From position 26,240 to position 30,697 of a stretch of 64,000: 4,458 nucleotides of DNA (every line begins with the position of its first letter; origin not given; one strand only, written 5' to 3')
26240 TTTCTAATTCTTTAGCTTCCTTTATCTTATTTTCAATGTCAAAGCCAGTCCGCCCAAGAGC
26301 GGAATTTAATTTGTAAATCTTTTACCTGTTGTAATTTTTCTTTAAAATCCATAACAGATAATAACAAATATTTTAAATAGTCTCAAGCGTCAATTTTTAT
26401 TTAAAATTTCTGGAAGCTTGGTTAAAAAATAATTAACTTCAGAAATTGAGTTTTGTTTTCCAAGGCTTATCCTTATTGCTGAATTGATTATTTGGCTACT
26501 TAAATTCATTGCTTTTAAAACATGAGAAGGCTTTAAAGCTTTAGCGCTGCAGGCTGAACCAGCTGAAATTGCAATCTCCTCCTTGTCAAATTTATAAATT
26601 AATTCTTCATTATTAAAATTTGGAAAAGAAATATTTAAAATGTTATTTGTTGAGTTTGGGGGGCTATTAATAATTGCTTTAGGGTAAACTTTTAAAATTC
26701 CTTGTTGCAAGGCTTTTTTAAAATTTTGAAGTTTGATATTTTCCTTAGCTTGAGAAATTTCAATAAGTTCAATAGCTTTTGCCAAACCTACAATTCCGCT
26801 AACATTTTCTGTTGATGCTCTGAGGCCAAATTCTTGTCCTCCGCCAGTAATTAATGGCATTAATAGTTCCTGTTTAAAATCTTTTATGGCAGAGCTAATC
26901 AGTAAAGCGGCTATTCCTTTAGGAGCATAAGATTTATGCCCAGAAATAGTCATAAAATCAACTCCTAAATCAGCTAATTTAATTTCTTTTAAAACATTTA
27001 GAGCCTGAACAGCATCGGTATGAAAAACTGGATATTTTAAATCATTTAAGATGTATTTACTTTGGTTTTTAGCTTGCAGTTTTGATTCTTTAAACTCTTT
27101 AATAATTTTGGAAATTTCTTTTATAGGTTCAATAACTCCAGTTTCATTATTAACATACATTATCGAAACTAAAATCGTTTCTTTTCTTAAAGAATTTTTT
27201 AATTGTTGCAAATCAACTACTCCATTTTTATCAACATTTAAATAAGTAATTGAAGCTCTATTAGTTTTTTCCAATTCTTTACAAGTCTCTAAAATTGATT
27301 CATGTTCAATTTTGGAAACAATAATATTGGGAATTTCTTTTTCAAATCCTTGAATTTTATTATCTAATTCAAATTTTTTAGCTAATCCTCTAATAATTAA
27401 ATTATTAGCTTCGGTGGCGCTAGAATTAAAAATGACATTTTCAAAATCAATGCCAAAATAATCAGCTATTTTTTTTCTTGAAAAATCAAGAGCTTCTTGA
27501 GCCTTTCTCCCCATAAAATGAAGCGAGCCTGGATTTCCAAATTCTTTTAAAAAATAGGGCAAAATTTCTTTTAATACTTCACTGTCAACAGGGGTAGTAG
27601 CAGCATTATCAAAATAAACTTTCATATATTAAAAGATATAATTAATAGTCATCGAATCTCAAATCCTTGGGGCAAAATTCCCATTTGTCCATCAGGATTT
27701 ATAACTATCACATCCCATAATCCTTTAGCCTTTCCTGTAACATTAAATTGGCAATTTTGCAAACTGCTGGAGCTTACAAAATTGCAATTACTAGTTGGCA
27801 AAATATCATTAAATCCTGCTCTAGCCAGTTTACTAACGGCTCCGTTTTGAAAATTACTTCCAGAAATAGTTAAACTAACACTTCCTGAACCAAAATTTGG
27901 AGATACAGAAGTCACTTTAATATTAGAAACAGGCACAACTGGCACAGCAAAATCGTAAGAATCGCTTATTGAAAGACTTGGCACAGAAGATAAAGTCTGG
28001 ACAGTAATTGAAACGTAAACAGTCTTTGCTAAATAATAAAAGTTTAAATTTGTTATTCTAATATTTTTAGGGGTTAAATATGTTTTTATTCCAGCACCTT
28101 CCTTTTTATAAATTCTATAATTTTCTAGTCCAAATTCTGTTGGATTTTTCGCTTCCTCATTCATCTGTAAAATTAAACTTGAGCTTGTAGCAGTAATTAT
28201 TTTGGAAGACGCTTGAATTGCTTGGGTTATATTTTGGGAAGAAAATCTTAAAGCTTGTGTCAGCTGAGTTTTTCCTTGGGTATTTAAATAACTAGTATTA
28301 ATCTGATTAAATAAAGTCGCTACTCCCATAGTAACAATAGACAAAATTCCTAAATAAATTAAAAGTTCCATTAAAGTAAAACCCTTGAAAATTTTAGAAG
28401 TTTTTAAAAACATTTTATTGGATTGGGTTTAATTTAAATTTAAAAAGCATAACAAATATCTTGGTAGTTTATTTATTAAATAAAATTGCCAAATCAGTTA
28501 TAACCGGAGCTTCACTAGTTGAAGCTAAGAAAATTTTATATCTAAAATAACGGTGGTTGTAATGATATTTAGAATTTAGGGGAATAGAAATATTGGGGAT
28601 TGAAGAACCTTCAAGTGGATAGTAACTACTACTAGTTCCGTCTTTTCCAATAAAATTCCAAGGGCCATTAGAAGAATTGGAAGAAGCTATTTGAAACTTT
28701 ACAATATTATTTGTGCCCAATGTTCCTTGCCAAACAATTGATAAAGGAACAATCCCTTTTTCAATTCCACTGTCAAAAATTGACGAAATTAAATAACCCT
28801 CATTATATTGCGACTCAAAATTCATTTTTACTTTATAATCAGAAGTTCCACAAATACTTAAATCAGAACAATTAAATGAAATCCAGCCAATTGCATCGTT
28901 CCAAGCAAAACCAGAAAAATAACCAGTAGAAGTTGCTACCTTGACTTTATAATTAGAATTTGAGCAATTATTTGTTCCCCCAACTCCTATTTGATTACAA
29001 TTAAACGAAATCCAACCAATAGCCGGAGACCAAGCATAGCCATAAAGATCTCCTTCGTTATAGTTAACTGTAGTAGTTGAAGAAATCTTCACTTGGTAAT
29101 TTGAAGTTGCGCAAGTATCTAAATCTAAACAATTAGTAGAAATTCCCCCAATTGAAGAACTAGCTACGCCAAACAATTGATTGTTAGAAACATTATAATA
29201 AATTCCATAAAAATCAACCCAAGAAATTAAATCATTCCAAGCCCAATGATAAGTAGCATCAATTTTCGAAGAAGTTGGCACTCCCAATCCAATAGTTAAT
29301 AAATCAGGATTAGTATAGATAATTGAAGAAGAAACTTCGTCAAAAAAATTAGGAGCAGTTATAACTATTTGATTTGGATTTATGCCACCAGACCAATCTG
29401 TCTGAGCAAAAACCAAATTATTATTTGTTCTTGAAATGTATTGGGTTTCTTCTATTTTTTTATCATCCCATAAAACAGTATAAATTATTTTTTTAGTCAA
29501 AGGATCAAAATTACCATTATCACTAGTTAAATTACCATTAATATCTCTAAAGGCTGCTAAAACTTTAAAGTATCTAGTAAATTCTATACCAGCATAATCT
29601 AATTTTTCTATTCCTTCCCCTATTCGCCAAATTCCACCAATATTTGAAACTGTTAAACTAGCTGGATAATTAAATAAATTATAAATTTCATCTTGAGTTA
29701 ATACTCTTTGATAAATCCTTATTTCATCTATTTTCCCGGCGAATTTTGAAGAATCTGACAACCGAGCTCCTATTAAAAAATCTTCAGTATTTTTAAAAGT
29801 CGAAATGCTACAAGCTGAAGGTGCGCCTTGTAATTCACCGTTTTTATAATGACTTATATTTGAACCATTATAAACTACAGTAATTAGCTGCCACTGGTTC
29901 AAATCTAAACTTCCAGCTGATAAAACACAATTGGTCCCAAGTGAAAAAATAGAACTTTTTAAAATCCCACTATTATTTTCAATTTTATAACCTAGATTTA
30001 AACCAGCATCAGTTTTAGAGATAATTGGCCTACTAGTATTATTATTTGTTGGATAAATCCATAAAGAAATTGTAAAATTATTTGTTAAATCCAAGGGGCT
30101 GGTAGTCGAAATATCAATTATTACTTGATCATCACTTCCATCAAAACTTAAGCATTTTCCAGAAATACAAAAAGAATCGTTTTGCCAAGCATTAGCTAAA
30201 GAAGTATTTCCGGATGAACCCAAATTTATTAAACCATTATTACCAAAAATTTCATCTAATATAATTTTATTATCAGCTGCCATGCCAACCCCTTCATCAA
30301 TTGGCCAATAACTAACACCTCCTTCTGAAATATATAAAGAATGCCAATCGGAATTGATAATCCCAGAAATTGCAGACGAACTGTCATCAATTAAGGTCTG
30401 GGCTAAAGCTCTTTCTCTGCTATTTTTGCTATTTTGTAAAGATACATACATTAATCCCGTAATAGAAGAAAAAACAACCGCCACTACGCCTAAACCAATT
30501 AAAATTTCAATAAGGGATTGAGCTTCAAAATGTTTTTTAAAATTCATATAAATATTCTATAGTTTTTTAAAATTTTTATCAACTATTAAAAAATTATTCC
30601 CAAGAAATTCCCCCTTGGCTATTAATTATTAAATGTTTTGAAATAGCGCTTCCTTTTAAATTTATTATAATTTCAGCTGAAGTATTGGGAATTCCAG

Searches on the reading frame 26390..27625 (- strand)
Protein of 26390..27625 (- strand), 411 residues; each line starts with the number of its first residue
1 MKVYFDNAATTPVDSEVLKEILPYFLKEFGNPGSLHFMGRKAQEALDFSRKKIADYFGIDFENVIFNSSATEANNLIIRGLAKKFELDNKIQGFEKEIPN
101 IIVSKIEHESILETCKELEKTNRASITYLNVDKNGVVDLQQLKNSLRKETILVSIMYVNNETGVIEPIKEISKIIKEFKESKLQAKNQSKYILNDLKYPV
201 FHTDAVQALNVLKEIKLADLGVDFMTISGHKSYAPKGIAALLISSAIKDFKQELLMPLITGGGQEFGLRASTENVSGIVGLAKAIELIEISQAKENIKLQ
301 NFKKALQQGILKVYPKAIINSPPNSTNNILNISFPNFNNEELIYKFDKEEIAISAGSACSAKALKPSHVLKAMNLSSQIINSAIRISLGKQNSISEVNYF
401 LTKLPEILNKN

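Call 15: search_protein_families(library=pfam, proteins=[window:26390-27625:-], max_evalue=0.0001)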
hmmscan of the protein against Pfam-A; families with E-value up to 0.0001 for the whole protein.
window:26390-27625:- (411 aa): 2 families
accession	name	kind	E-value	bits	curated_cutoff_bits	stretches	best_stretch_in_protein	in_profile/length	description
PF00266.25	Aminotran_5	-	3.3e-67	227.5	21.5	2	3-177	1-167/371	Aminotransferase class-V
PF00155.27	Aminotran_1_2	-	1.4e-05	24.9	19.7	1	47-182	45-179/361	Aminotransferase class I and II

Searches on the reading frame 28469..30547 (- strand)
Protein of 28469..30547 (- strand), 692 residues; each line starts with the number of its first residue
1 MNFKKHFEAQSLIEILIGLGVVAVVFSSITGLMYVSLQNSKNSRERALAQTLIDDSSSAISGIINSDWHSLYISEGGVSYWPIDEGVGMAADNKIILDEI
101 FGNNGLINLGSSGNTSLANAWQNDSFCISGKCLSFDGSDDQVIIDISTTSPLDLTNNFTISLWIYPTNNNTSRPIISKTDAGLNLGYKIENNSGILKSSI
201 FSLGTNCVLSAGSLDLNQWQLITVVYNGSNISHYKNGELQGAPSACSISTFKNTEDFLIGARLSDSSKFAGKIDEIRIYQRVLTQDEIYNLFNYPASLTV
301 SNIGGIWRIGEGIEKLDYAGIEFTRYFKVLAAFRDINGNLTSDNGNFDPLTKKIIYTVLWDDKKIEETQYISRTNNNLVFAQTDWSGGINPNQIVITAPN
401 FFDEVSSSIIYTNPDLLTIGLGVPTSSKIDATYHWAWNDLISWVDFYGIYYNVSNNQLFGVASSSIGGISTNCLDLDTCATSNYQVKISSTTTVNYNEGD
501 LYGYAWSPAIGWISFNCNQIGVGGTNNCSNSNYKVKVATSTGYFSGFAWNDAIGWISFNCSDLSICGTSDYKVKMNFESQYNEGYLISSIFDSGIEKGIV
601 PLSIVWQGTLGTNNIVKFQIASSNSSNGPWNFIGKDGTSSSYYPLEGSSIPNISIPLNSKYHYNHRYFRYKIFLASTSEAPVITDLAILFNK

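Call 15: search_protein_families(library=pfam, proteins=[window:28469-30547:-], max_evalue=0.0001)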
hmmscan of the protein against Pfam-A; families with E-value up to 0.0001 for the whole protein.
window:28469-30547:- (692 aa): 1 family
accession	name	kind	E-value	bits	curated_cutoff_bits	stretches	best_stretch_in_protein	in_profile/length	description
PF13385.13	Laminin_G_3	-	3.4e-27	95.9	27.6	1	137-288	2-150/151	Concanavalin A-like lectin/glucanases superfamily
